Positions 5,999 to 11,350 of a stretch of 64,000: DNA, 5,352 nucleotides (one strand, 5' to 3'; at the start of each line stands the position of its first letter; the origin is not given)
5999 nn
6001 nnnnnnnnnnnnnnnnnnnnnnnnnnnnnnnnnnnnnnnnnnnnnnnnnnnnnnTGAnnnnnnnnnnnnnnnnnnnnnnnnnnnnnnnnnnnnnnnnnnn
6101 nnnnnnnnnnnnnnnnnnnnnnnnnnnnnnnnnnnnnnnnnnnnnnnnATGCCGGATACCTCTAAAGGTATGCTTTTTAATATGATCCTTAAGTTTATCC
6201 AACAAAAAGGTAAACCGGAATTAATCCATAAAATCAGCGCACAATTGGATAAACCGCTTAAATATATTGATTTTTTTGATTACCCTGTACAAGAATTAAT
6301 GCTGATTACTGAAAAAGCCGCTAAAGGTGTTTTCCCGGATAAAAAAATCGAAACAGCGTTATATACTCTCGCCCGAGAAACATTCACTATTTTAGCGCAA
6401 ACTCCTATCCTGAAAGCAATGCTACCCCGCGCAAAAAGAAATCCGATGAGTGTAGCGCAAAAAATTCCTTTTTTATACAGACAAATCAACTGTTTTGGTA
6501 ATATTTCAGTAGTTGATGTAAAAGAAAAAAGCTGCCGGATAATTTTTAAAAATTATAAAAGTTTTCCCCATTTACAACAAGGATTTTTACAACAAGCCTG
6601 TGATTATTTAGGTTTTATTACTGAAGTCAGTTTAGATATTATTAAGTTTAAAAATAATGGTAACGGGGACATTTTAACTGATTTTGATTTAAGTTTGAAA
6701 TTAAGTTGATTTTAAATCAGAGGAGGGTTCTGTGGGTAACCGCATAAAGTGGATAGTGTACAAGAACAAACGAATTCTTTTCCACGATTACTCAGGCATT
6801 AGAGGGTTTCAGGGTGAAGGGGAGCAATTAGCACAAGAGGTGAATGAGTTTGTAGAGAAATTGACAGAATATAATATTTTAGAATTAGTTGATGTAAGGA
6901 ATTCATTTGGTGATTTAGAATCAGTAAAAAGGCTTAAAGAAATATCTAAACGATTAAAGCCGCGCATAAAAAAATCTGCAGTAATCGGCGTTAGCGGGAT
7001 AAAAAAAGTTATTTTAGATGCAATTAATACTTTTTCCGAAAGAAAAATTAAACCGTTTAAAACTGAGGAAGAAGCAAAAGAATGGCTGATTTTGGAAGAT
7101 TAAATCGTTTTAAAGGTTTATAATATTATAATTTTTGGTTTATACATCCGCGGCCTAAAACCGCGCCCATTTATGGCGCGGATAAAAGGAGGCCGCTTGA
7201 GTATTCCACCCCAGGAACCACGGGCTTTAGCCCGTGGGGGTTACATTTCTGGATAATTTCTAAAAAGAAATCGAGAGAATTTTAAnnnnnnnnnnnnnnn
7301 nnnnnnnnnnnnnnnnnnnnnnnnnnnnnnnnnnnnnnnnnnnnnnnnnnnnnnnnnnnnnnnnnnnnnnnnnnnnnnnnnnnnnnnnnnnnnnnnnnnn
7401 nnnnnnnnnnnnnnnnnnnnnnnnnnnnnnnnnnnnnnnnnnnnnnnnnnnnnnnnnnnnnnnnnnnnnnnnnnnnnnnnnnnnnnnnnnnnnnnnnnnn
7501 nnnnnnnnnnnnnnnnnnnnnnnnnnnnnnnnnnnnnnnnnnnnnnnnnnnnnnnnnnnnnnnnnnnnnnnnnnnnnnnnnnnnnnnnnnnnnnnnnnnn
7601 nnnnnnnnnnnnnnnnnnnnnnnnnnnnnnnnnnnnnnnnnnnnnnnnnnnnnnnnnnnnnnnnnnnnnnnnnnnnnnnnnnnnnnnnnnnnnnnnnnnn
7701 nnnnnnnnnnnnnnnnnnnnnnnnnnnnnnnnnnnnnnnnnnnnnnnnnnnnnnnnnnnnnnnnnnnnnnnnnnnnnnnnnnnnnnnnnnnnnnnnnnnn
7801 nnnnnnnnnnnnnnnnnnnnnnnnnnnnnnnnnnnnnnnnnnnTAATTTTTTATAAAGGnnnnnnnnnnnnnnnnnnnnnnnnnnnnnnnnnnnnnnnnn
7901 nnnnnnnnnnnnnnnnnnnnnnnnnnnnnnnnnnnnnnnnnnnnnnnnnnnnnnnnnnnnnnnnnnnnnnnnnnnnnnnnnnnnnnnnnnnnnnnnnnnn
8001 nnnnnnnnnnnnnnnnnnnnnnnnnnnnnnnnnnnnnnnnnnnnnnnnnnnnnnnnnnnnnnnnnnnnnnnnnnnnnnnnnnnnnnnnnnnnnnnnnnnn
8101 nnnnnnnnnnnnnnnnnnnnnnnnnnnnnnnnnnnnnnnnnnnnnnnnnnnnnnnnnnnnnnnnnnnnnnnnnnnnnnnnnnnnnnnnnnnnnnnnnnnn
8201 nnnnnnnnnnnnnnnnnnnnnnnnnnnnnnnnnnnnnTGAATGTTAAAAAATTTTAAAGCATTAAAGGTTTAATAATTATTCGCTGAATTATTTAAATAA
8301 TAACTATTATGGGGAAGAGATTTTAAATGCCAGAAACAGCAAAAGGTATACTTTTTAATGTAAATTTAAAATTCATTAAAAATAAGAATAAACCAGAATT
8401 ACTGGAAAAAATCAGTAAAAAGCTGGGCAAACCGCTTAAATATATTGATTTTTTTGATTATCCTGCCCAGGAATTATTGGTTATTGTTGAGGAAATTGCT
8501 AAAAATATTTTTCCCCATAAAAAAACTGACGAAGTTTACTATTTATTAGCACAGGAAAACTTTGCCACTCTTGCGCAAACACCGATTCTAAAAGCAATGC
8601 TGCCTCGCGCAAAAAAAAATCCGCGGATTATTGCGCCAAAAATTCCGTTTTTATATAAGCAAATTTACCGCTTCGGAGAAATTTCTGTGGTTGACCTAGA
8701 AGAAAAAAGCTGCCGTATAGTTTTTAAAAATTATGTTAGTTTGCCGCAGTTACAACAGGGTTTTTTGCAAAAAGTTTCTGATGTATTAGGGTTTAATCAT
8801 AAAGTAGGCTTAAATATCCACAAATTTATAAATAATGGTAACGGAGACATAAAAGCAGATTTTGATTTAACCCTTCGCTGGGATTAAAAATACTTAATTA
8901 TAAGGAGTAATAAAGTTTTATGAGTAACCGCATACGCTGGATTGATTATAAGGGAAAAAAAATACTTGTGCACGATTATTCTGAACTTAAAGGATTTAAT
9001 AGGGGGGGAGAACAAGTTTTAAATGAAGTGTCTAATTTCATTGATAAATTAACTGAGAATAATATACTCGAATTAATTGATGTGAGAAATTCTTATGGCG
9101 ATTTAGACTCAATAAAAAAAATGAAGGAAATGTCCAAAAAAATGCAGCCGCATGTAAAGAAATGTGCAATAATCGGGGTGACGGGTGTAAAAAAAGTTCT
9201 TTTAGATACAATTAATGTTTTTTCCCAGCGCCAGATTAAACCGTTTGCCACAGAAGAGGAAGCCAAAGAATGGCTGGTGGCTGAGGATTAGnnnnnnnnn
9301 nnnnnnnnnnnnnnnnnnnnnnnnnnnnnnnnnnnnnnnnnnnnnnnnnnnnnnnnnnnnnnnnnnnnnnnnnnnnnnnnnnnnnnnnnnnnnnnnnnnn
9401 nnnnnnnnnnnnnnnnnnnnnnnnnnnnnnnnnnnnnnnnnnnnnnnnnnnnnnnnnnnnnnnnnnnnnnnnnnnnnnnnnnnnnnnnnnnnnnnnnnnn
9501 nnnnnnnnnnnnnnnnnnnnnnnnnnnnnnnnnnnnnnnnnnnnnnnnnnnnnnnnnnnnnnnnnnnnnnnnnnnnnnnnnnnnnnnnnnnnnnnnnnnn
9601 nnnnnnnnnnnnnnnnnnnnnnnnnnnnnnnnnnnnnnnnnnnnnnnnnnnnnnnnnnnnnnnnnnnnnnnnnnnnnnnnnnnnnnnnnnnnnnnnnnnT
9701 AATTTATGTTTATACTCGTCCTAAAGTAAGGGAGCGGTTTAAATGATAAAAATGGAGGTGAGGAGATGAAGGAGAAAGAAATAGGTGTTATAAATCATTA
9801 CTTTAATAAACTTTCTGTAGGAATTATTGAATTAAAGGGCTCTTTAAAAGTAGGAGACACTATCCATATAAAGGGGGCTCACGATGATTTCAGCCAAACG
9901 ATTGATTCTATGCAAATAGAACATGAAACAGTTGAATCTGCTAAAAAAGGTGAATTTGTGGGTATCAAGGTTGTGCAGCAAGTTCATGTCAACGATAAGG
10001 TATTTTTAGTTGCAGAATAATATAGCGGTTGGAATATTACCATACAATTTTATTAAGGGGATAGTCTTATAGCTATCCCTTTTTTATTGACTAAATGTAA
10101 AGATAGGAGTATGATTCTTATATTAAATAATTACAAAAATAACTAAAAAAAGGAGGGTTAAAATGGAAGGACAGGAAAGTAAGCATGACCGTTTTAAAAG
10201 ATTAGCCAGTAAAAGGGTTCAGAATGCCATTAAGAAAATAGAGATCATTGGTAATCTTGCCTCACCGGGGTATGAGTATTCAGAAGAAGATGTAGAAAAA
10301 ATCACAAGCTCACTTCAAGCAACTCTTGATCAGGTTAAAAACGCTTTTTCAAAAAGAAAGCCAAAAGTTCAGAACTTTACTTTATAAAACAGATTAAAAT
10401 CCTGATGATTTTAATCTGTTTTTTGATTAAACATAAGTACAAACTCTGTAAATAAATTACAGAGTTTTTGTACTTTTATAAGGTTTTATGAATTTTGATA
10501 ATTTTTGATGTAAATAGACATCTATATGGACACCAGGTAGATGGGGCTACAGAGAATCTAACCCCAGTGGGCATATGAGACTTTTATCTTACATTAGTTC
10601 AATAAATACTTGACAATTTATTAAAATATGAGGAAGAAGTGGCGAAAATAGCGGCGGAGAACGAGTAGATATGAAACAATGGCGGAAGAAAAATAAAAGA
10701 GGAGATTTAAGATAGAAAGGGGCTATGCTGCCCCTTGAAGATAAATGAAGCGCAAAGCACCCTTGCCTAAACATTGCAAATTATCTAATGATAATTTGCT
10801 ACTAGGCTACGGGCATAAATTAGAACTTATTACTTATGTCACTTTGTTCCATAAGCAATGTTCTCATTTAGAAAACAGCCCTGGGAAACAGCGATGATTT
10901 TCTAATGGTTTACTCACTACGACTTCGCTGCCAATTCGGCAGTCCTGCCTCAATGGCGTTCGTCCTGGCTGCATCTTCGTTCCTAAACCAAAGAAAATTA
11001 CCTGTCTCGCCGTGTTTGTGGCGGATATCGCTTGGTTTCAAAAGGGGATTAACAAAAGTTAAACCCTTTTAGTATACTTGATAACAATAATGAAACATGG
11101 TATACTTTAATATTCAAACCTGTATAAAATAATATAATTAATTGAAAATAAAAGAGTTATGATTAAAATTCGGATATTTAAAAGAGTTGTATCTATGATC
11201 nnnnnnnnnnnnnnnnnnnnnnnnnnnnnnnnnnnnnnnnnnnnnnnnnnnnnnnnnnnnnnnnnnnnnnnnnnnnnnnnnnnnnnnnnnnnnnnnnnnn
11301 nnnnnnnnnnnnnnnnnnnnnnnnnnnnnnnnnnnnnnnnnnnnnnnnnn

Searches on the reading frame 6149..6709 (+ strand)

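Call 46: search_protein_families(library=pfam, proteins=[window:6149-6709:+])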
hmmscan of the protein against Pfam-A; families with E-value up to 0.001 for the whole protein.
window:6149-6709:+ (186 aa): 1 family
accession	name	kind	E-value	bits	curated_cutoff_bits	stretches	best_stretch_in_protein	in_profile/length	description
PF09536.15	DUF2378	-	7.7e-11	42.5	22.2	1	3-155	6-154/177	Protein of unknown function (DUF2378)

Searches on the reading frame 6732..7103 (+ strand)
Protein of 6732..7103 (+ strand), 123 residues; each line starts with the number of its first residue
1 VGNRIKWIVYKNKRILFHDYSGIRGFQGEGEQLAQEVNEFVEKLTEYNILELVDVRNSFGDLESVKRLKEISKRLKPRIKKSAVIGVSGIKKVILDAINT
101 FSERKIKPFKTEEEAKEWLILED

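Call 46: search_protein_families(library=pfam, proteins=[window:6732-7103:+])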
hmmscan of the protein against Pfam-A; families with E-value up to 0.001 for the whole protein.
window:6732-7103:+ (123 aa): 1 family
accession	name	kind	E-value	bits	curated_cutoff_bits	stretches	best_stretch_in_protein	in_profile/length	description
PF11964.13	SpoIIAA-like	-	3.2e-06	28.2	25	1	34-119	19-105/106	SpoIIAA-like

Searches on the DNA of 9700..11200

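Call 92: search_rna_families(source=window, start=9700, end=11200, threshold=evalue, max_evalue=1)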
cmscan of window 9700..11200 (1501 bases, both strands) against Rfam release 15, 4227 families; matches with E-value up to 1: 2.
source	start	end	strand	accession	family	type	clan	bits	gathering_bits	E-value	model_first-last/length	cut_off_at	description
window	10347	10425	+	RF02363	Yfr11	Gene; sRNA;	-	25.8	44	0.19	1-144/144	no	Cyanobacterial functional RNA 11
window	10436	10474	-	RF03523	mir-4703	Gene; miRNA;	-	23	88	0.086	10-50/61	no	mir-4703 microRNA precursor family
